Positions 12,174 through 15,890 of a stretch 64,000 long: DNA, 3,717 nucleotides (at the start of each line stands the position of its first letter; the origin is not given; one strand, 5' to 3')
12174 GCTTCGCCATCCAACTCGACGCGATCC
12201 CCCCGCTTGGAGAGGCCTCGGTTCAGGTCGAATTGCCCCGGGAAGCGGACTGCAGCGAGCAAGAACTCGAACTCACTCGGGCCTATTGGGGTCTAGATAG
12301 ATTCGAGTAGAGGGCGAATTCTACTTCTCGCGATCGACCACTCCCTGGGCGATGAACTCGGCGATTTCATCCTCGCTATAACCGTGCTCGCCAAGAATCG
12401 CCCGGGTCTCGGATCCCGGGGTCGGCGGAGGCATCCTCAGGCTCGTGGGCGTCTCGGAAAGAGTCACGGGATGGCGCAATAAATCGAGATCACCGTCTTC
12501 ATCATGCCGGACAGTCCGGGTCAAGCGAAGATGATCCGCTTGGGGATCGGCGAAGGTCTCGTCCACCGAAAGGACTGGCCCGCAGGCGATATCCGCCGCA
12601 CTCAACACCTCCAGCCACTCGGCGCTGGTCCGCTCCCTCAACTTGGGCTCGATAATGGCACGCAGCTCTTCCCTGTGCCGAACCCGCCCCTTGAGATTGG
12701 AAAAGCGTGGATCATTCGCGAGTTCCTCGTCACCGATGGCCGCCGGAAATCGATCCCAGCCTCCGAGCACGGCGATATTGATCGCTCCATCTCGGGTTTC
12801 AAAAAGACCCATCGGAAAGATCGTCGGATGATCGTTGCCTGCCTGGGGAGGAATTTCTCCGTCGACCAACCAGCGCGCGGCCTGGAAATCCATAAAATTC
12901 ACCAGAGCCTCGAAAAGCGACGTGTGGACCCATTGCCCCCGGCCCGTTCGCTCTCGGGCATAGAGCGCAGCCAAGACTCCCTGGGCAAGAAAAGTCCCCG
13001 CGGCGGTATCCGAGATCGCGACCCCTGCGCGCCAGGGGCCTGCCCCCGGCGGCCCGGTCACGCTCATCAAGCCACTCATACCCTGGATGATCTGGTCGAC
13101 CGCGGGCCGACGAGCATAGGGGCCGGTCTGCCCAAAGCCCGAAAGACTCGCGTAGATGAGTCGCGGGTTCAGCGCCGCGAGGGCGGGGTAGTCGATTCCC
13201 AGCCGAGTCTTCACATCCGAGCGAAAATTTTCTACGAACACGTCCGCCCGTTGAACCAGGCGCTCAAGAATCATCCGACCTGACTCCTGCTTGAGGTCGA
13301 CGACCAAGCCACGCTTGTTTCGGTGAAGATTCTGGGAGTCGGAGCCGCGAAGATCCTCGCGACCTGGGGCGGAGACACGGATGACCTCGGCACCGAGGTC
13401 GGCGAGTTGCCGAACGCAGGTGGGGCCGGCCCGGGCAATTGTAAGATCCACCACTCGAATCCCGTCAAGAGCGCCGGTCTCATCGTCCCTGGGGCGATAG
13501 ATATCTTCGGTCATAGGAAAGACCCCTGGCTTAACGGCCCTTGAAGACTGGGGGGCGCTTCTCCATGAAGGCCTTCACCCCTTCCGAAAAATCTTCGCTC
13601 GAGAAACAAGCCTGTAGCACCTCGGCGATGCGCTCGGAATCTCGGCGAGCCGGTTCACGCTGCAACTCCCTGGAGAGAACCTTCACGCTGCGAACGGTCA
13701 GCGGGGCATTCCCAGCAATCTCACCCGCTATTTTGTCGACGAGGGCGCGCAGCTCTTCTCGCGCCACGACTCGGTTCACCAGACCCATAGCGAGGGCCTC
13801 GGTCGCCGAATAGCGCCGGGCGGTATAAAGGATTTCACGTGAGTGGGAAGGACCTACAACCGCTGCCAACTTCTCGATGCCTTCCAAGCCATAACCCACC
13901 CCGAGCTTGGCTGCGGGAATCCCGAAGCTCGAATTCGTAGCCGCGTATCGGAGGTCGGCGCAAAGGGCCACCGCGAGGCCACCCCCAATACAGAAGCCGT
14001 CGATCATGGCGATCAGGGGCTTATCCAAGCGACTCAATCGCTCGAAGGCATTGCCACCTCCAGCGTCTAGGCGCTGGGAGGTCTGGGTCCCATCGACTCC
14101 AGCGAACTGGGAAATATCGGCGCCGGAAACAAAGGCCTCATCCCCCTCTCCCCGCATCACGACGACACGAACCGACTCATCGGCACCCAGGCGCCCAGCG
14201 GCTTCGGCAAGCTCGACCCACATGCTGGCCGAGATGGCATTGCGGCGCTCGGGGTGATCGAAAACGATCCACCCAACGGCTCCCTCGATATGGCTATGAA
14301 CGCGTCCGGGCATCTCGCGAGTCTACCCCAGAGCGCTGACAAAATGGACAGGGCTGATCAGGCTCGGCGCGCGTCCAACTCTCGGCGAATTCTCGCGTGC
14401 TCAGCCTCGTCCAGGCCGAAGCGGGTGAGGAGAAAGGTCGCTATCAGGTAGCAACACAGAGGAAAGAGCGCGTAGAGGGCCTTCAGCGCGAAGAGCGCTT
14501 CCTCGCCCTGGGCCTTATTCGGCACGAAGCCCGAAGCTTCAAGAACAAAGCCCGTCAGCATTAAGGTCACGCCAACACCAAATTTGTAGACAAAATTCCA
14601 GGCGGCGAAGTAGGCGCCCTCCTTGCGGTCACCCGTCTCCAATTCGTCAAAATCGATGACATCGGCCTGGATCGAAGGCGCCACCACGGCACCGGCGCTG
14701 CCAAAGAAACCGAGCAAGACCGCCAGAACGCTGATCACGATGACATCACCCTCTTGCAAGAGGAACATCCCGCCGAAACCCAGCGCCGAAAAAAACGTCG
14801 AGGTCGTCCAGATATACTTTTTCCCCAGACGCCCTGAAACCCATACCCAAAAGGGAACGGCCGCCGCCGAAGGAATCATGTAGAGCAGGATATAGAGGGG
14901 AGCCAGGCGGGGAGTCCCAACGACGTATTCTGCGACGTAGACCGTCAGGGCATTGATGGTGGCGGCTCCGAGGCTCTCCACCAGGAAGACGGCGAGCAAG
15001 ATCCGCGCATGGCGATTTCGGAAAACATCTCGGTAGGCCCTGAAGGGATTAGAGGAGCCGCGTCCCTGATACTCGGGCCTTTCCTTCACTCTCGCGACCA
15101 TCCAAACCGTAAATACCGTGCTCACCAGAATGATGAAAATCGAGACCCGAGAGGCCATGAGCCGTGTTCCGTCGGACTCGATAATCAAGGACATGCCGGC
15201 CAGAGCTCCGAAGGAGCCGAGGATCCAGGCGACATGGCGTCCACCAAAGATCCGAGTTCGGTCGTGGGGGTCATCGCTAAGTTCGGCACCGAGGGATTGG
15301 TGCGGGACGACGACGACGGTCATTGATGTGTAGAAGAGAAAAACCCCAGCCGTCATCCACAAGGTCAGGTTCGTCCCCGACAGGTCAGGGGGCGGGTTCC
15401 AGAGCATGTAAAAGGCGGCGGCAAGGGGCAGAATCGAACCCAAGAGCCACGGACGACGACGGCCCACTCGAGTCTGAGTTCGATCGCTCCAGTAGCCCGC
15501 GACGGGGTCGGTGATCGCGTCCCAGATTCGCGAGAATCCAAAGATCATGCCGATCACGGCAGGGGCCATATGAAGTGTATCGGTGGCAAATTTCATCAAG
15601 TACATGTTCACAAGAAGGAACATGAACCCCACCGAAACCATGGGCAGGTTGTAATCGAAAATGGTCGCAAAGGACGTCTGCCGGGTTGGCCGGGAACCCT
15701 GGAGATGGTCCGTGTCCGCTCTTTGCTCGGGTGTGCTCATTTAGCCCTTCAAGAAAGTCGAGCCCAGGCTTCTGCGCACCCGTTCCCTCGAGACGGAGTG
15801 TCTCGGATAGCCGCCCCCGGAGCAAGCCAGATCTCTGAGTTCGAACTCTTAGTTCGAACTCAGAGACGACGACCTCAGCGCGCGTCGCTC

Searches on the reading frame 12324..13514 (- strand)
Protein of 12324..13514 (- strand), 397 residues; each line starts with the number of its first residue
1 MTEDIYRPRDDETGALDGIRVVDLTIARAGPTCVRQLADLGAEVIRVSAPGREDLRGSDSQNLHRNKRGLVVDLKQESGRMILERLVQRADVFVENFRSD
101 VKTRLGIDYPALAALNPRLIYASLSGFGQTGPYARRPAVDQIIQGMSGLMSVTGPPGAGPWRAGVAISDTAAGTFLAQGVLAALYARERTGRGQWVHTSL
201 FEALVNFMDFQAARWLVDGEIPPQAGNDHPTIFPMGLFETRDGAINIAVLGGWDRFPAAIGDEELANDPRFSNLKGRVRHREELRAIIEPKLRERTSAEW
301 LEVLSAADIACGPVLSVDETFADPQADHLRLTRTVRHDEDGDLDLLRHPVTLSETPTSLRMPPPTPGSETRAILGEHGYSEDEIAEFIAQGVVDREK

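Call 25: search_protein_families(library=ncbifam, proteins=[window:12324-13514:-], max_evalue=0.00001)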
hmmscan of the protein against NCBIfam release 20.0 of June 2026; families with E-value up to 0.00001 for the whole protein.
window:12324-13514:- (397 aa): 7 families
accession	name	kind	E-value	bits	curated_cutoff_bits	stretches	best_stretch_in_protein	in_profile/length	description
NF052585.1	SucGlutTfsCaiB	equivalog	1.8e-83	280.4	750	1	13-377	5-388/394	succinate--glutarate CoA-transferase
NF003809.0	PRK05398.1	subfamily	1.7e-69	234.4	442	2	13-208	2-208/416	formyl-CoA transferase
NF008511.0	PRK11430.1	equivalog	1.8e-69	234.7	522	1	12-327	6-333/381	CoA:oxalate CoA-transferase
NF041294.1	Scnl_mescCoAtase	equivalog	8e-67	226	700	1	14-361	2-367/381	succinyl-CoA:mesaconate CoA-transferase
TIGR03253.1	oxalate_frc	equivalog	2.3e-64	217.7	504.2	2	15-208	3-207/416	formyl-CoA transferase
NF002914.1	PRK03525.1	equivalog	1.7e-40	139.1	413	1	13-394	7-398/400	L-carnitine CoA-transferase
TIGR04253.1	mesacon_CoA_iso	equivalog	1.6e-16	60.3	725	1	14-393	1-400/403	2-methylfumaryl-CoA isomerase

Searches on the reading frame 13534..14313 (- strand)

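Call 26: search_protein_families(library=ncbifam, proteins=[window:13534-14313:-], max_evalue=0.00001)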
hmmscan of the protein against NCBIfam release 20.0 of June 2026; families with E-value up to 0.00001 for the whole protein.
window:13534-14313:- (260 aa): 72 families (the best 25 are shown)
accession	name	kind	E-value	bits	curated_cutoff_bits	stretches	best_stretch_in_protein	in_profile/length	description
NF004781.0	PRK06127.1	subfamily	3.2e-95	318.8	291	1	3-260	11-269/269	enoyl-CoA hydratase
NF004796.0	PRK06144.1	subfamily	7.4e-70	235.4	272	1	4-260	9-262/262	enoyl-CoA hydratase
NF051848.1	EnCoAHydtEchA19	equivalog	8.5e-53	179.5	400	1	9-260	6-258/258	enoyl-CoA hydratase EchA19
NF004475.0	PRK05809.1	subfamily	1.1e-52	179.1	394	1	8-260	9-260/260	short-chain-enoyl-CoA hydratase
NF005803.0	PRK07658.1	equivalog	3.4e-52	177.4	313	1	8-260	7-257/257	enoyl-CoA hydratase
NF004794.0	PRK06142.1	equivalog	9.3e-47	160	308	1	9-259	12-272/273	crotonase/enoyl-CoA hydratase family protein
NF008506.0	PRK11423.1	equivalog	1e-46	159.5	257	1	6-260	7-261/261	methylmalonyl-CoA decarboxylase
NF042430.2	EnCoAhydt_DpgD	equivalog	8.7e-46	156.4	400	1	10-259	4-257/258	enoyl-CoA-hydratase DpgD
NF005802.0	PRK07657.1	equivalog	3.3e-45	154.6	363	1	9-259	10-259/260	enoyl-CoA hydratase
NF004857.0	PRK06210.1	equivalog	4e-45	154.4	341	1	11-259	17-274/275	enoyl-CoA hydratase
NF005891.0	PRK07854.1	equivalog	1.5e-44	152.4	237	1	9-260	6-243/243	enoyl-CoA hydratase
NF006566.0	PRK09076.1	subfamily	2.2e-42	145.4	286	1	6-258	8-258/260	enoyl-CoA hydratase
NF006007.0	PRK08138.1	subfamily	3.3e-42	144.7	355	1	12-260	17-261/261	enoyl-CoA hydratase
NF005126.0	PRK06563.1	subfamily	3.7e-42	144.5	261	1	3-260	7-263/263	crotonase/enoyl-CoA hydratase family protein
NF006100.0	PRK08252.1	subfamily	1.7e-41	142.5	282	1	5-260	5-254/254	crotonase/enoyl-CoA hydratase family protein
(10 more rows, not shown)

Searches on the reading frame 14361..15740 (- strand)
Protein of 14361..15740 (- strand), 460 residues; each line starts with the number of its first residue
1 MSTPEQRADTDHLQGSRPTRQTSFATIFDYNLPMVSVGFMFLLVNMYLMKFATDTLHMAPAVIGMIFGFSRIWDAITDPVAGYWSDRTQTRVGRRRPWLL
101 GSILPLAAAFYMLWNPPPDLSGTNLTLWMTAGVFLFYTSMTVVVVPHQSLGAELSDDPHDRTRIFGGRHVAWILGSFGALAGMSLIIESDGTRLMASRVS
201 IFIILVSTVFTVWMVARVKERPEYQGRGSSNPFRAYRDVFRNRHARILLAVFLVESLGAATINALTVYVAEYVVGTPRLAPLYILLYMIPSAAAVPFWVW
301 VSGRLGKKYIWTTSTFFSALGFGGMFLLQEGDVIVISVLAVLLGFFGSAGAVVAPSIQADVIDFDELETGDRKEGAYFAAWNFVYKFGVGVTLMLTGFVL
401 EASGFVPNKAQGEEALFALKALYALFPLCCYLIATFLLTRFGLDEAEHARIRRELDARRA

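Call 26: search_protein_families(library=ncbifam, proteins=[window:14361-15740:-], max_evalue=0.00001)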
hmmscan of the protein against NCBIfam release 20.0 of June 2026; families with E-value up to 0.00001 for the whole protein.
window:14361-15740:- (460 aa): 5 families
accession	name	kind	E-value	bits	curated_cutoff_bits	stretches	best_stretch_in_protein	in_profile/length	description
TIGR00792.1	gph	subfamily_domain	1.3e-70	238.3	231.35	1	30-458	4-437/437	glycoside-pentoside-hexuronide (GPH):cation symporter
NF007749.0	PRK10429.1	equivalog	6.3e-47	160.4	456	1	23-458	4-450/473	melibiose:sodium transporter MelB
NF007353.0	PRK09848.1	equivalog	2.6e-43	148.5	528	1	20-459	3-445/457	glucuronide transporter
NF007237.0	PRK09669.1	subfamily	8.4e-42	143.3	610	1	28-459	12-446/461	putative symporter YagG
NF008526.0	PRK11462.1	equivalog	4.1e-32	111.5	836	1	38-441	22-427/460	glycoside-pentoside-hexuronide family transporter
